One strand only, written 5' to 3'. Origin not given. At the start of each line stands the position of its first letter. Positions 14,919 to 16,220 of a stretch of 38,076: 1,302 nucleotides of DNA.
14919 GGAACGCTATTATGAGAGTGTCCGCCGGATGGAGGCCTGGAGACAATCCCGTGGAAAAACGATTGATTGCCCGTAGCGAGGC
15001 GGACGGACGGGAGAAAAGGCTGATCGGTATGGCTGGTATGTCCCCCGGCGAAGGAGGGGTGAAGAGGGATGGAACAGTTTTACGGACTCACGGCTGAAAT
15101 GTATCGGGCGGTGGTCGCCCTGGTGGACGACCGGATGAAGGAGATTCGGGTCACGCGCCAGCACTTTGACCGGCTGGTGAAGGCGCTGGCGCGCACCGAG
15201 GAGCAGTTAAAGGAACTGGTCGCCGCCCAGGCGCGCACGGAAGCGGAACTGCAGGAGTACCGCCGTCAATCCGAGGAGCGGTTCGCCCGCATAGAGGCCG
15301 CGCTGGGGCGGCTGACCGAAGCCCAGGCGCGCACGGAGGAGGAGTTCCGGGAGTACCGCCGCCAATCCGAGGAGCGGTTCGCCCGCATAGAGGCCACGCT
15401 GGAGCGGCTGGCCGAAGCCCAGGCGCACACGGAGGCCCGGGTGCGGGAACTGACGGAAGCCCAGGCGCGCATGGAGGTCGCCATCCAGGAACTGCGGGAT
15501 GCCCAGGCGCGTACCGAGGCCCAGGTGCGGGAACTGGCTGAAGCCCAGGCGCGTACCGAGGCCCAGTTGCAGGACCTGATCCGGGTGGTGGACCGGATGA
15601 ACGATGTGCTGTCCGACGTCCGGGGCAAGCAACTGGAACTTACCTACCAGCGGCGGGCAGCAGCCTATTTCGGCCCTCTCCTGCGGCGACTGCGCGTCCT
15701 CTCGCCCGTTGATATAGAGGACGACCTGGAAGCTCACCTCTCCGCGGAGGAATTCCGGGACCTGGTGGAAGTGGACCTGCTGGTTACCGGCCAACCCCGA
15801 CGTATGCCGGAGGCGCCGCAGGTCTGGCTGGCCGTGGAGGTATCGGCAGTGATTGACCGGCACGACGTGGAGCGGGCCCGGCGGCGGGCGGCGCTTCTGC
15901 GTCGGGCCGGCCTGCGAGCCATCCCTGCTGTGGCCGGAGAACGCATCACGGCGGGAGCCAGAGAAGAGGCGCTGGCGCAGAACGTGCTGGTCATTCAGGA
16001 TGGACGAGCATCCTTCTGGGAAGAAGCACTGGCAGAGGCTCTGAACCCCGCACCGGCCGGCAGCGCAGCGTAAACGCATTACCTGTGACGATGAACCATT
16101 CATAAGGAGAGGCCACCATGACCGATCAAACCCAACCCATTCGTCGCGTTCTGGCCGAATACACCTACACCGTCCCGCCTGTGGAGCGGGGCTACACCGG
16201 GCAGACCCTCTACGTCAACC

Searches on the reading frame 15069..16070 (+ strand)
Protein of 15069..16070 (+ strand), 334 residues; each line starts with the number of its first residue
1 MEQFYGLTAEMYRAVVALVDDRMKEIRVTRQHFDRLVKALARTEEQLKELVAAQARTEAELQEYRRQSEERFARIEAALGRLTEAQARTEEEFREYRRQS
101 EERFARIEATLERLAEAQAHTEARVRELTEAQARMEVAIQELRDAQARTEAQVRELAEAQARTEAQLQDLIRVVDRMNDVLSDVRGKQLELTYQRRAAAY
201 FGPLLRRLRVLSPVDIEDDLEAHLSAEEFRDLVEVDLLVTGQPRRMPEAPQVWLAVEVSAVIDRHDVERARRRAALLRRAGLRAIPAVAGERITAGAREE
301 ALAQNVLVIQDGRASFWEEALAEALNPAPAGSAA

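Call 106: search_protein_families(library=pfam, proteins=[window:15069-16070:+], max_evalue=0.001)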
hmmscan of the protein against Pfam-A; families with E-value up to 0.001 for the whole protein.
window:15069-16070:+ (334 aa): 1 family
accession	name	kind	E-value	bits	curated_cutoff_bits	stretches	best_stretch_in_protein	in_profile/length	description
PF01519.22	DUF16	-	0.00026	21.9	40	0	89-180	21-98/104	Protein of unknown function DUF16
